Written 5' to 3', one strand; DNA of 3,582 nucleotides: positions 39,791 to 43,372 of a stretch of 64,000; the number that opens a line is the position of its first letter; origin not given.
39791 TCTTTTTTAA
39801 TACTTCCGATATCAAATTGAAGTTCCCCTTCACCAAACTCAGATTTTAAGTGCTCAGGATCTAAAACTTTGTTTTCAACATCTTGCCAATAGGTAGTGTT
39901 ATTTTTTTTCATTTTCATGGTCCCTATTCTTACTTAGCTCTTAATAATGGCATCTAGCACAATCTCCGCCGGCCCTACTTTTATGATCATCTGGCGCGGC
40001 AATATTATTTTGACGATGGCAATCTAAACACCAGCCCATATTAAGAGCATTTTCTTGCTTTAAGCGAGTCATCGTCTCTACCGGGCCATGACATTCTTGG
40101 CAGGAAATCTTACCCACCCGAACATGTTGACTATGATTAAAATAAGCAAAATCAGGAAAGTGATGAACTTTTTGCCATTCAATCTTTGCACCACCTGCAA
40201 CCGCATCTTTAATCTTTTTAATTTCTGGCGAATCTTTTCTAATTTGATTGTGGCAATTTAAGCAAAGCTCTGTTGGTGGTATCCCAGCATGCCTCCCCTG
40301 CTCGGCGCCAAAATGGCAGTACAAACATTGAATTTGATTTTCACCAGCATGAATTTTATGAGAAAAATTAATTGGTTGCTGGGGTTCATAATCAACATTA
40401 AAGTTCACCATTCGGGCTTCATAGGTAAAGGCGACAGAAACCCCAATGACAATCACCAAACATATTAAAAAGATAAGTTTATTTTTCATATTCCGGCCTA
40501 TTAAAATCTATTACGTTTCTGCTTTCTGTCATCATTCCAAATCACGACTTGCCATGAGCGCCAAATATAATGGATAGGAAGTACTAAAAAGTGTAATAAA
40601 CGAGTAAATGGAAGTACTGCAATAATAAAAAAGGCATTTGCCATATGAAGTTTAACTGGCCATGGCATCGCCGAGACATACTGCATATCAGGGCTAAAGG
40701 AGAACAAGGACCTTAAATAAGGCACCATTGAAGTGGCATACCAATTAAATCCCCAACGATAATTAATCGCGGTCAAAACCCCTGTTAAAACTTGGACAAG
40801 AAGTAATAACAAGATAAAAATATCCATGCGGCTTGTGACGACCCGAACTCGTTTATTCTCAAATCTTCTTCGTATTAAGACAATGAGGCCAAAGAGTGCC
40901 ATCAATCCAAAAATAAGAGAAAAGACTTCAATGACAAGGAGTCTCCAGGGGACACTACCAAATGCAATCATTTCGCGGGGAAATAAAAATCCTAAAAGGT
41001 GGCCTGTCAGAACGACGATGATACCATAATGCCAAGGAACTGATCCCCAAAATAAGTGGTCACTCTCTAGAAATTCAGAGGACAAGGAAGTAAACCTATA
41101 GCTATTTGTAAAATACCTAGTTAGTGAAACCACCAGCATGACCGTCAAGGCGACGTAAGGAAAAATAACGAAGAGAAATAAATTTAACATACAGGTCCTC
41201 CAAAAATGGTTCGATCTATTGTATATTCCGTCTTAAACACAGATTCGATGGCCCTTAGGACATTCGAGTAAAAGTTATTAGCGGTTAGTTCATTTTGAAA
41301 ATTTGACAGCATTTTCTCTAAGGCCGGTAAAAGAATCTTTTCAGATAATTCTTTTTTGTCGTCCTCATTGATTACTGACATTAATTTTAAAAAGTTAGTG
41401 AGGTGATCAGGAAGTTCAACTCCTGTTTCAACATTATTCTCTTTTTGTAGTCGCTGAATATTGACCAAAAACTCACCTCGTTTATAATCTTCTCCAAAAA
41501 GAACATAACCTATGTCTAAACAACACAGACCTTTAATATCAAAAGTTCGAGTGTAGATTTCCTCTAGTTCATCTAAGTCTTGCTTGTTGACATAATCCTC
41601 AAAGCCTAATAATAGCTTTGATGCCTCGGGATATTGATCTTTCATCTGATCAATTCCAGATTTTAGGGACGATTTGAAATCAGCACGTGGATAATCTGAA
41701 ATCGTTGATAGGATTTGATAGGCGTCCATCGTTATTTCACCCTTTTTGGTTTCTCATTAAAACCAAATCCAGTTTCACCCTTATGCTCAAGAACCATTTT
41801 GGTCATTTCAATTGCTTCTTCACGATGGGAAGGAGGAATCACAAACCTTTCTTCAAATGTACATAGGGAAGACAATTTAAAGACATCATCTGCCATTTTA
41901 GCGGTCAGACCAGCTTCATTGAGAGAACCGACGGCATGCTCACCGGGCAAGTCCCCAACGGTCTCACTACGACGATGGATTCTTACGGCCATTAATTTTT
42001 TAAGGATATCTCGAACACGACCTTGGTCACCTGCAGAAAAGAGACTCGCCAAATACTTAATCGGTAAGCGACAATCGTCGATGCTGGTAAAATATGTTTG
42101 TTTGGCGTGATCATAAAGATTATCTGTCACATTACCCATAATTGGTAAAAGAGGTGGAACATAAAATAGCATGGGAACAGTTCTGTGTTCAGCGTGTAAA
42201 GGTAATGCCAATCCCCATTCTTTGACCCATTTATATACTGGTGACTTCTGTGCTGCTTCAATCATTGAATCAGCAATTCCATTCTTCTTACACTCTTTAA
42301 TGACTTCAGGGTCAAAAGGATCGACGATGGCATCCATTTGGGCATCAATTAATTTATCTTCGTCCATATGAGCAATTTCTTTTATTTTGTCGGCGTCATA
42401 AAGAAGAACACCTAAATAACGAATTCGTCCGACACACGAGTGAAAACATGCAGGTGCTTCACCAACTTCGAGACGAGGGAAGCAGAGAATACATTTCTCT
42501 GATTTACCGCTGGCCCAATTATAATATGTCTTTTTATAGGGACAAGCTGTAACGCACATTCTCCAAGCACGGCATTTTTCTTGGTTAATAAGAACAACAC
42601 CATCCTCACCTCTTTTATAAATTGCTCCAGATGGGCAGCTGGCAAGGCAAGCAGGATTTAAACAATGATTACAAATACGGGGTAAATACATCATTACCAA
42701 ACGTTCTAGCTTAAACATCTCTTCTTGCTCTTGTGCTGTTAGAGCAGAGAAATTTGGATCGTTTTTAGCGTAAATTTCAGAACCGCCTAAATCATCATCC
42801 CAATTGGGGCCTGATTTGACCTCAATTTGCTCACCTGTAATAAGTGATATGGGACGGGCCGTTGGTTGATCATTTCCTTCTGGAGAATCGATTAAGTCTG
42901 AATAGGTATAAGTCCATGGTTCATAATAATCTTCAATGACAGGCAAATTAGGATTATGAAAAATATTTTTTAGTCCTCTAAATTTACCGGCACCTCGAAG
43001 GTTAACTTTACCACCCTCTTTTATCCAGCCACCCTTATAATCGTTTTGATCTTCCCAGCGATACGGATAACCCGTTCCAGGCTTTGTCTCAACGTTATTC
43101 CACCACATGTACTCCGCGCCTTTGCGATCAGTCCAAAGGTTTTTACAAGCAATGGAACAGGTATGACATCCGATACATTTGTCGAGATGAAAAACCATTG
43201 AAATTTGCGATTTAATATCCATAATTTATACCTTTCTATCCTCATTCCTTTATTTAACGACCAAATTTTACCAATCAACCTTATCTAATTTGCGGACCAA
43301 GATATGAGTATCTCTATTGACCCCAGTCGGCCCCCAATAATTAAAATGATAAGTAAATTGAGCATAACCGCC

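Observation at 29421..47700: Nitrate reductase and Alternative Complex III joined in one 18-kb, 14-gene unit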

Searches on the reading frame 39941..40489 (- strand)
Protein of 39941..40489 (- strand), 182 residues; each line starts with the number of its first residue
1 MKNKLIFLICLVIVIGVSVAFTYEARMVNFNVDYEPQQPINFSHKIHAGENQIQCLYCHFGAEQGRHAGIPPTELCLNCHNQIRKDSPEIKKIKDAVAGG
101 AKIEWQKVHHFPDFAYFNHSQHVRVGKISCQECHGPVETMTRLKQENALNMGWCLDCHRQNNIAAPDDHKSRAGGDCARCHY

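Call 3: search_protein_families(library=pfam, proteins=[window:39941-40489:-])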
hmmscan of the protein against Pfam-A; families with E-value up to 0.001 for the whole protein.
window:39941-40489:- (182 aa): 4 families
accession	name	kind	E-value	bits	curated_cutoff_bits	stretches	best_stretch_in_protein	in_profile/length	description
PF14522.11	Cytochrome_C7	-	1.4e-13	50.9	24.8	2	116-181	2-66/67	Cytochrome c7 and related cytochrome c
PF02085.21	Cytochrom_CIII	-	1.7e-07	32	22.9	1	35-92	16-64/101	Class III cytochrome C family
PF14537.11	Cytochrom_c3_2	-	8e-06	26.7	25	1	50-134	4-78/79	Cytochrome c3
PF09699.15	Paired_CXXCH_1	-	0.00039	20.5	20.6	0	123-160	4-38/41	Doubled CXXCH motif (Paired_CXXCH_1)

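Call 5: search_protein_families(library=ncbifam, proteins=[window:39941-40489:-])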
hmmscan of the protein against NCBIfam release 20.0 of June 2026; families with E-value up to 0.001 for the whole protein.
window:39941-40489:- (182 aa): 5 families
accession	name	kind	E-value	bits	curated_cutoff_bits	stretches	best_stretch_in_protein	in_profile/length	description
NF041781.1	mnquin_red_QrcA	equivalog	2.2e-24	86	180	1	15-181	6-173/174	menaquinone reductase multiheme cytochrome c subunit QrcA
NF045722.1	c3_cytochr_TmcA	equivalog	3.9e-09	36.4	114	1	5-86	5-93/125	acidic tetraheme cytochrome c3 TmcA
TIGR03508.1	decahem_SO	subfamily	8.7e-07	28.7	192.2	1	40-181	58-196/258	DmsE family decaheme c-type cytochrome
TIGR04257.1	nanowire_3heme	domain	2.4e-06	27.6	40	0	32-81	5-59/75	c(7)-type cytochrome triheme domain-containing protein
NF041028.1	decahem_GSU2203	exception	8.8e-06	25.1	325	0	117-181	164-229/317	GSU2203 family decaheme c-type cytochrome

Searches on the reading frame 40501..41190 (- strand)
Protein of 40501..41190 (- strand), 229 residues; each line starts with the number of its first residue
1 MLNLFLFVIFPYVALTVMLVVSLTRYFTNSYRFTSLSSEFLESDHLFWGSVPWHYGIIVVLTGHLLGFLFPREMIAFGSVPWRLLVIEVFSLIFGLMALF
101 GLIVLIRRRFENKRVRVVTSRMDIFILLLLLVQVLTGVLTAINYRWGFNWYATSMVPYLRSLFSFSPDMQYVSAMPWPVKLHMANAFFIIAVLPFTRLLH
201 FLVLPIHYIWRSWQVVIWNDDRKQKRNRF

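Call 3: search_protein_families(library=pfam, proteins=[window:40501-41190:-])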
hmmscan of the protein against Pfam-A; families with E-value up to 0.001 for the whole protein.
window:40501-41190:- (229 aa): 1 family
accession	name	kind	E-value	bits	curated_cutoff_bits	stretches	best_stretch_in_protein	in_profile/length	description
PF02665.19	Nitrate_red_gam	-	2.7e-64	217.2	22.9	1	3-218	1-216/217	Nitrate reductase gamma subunit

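Call 5: search_protein_families(library=ncbifam, proteins=[window:40501-41190:-])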
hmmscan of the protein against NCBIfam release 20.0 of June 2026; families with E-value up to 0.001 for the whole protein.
window:40501-41190:- (229 aa): 4 families
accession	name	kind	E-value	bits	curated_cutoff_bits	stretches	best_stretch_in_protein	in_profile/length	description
TIGR00351.1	narI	equivalog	4e-37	128.2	105.55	1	1-216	3-221/225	respiratory nitrate reductase subunit gamma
NF045723.1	memb_anch_TmcC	equivalog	1.3e-05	24.8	240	1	89-141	111-163/218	TmcC family electron transfer complex membrane anchor subunit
NF045716.1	sulf_resp_HmcE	equivalog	0.00011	22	275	1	90-150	114-174/226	sulfate respiration complex protein HmcE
NF038018.1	qmoC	equivalog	0.00083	18.9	300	1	79-144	252-317/360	quinone-interacting membrane-bound oxidoreductase complex subunit QmoC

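Call 14: find_encoding_contigs(protein=window:40501-41190:-, flank=10000, max_places=6)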
Protein window:40501-41190:- (229 aa): 1 contig read that carries it; 1 place shown.
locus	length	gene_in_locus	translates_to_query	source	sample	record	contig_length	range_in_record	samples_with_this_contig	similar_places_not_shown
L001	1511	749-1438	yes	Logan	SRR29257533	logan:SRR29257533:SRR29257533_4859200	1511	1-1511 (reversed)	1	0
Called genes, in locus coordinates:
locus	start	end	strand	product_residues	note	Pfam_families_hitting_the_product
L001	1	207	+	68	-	?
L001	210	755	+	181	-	-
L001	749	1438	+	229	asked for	PF02665:Nitrate_red_gam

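Call 73: search_solved_structures(query=window:40501-41190:-, show_alignments=1, max_evalue=0.001)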
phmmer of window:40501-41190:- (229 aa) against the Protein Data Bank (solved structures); distinct sequences matched with E-value up to 0.001: 4.
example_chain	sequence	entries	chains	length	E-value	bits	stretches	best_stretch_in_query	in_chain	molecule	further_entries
3egw_C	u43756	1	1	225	4.1e-24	88.6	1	2-216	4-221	Respiratory nitrate reductase 1 gamma chain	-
1q16_C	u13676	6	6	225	1.7e-23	86.6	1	2-216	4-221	Respiratory nitrate reductase 1 gamma chain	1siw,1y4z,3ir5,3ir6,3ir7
1y5i_C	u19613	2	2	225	2.4e-23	86.1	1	2-216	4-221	Respiratory nitrate reductase 1 gamma chain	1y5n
1y5l_C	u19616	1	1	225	1.5e-22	83.5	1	2-216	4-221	Respiratory nitrate reductase 1 gamma chain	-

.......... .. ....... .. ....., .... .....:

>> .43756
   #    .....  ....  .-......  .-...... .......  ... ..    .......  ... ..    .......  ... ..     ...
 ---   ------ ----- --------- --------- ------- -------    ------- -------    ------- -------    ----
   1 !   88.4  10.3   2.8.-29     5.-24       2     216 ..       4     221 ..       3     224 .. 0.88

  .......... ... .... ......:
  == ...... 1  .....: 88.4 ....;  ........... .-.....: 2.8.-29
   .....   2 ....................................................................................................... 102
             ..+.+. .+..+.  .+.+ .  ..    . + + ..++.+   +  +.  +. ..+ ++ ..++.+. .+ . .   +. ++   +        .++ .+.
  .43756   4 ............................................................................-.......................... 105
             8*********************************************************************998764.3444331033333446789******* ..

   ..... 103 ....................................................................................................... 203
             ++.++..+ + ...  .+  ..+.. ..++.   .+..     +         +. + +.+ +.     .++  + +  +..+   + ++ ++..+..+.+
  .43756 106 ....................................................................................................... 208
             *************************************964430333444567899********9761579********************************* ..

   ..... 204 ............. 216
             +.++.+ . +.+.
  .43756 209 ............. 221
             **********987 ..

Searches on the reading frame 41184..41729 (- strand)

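Call 3: search_protein_families(library=pfam, proteins=[window:41184-41729:-])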
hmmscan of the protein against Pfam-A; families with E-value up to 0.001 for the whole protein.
window:41184-41729:- (181 aa): 1 family
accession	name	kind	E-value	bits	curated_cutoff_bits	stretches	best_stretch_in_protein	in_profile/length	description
PF02613.20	Nitrate_red_del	-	0.00037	21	22.2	1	36-135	8-110/136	Nitrate reductase delta subunit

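Call 5: search_protein_families(library=ncbifam, proteins=[window:41184-41729:-])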
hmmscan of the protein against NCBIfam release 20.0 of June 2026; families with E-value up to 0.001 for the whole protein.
window:41184-41729:- (181 aa): 1 family
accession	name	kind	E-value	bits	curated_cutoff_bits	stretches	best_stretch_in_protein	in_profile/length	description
TIGR00684.1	narJ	equivalog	2.6e-10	40.6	59.35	1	8-147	1-141/152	nitrate reductase molybdenum cofactor assembly chaperone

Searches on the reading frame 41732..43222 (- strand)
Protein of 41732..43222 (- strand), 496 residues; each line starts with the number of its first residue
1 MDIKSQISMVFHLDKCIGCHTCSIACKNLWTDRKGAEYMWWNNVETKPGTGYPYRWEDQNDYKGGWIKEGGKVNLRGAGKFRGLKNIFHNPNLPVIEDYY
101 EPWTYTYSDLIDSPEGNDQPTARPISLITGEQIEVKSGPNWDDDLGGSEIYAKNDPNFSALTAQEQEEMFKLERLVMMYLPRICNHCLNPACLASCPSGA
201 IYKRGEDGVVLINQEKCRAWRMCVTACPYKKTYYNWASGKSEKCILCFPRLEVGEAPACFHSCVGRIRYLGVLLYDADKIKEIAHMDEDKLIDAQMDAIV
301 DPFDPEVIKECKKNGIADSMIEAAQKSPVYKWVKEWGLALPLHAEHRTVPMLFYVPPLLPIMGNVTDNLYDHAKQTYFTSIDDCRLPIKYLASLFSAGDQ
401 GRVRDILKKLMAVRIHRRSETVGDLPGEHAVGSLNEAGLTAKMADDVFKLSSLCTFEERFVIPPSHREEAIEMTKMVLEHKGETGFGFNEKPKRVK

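Call 3: search_protein_families(library=pfam, proteins=[window:41732-43222:-])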
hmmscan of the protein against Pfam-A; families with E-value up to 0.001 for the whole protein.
window:41732-43222:- (496 aa): 8 families
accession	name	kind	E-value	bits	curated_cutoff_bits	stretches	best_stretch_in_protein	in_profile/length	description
PF13247.11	Fer4_11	-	5.7e-36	123.2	26.2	1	176-272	2-99/100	4Fe-4S dicluster domain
PF14711.11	Nitr_red_bet_C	-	2.4e-18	66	27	1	359-439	2-79/81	Respiratory nitrate reductase beta C-terminal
PF13237.11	Fer4_10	-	2.7e-11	43.6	25.5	1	180-228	5-53/53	4Fe-4S dicluster domain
PF12838.12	Fer4_7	-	2.3e-09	38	27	1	184-230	2-51/52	4Fe-4S dicluster domain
PF12797.12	Fer4_2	-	6.4e-06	26.2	24.5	1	9-27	3-21/22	4Fe-4S binding domain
PF12837.12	Fer4_6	-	2.9e-05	24.2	25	0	209-229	1-21/24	4Fe-4S binding domain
PF13187.11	Fer4_9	-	0.00046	20.6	27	0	184-230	2-50/52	4Fe-4S dicluster domain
PF00037.32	Fer4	-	0.00087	19.5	21.1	0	10-26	2-18/24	4Fe-4S binding domain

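Call 5: search_protein_families(library=ncbifam, proteins=[window:41732-43222:-])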
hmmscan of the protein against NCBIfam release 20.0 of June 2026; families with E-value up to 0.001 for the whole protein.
window:41732-43222:- (496 aa): 24 families
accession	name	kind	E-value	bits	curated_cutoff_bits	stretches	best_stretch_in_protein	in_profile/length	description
TIGR01660.1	narH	equivalog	1.9e-199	663.2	524.05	1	1-491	1-482/492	nitrate reductase subunit beta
TIGR03478.1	DMSO_red_II_bet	subfamily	2.2e-87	293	480.7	2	4-278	1-225/321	DMSO reductase family type II enzyme, iron-sulfur subunit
NF042979.1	EthbenzDh_ebdB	equivalog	1.8e-67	227.7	740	2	4-279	18-248/354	ethylbenzene dehydrogenase subunit beta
NF011569.0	PRK14993.1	equivalog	8.5e-31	107.3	416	1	173-291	89-206/244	tetrathionate reductase subunit TtrB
TIGR02951.1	DMSO_dmsB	equivalog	3.4e-30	105.2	214.1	1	174-271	54-151/161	DMSO/selenate family reductase complex B subunit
NF045797.1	DsrO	equivalog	1.8e-23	83.2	200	1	177-280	96-209/235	sulfate reduction electron transfer complex DsrMKJOP subunit DsrO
NF041715.1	arsenate_red_ArrB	equivalog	3.5e-23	82.3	450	2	173-235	46-107/233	arsenate respiratory reductase iron-sulfur subunit ArrB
NF008134.0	PRK10882.1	equivalog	9.1e-21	74.2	263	1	177-264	106-199/329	hydrogenase 2 operon protein HybA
TIGR03149.1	cyt_nit_nrfC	equivalog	6.7e-20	71.4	377.6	1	179-274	89-185/225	cytochrome c nitrite reductase Fe-S protein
TIGR01582.1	FDH-beta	equivalog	2.2e-18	66.4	334.7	1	158-266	70-175/283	formate dehydrogenase subunit beta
NF045715.1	sulf_resp_HmcB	equivalog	2.8e-17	62.8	420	1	178-264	101-189/307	sulfate respiration complex iron-sulfur protein HmcB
NF007382.0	PRK09898.1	equivalog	2.2e-13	50.2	213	1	178-247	117-186/208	ferredoxin-like protein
NF041782.1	mnquin_red_QrcC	equivalog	1.3e-12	47.9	400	1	177-238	58-122/239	menaquinone reductase iron-sulfur cluster-binding subunit QrcC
NF045766.1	PhenlGlyoxDHPadI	equivalog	1.8e-11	43.5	700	1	183-264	54-129/443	NADH-dependent phenylglyoxylate dehydrogenase subunit beta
NF038355.1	FDH3_beta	equivalog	3.8e-10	40.1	240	1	183-247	53-121/180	formate dehydrogenase FDH3 subunit beta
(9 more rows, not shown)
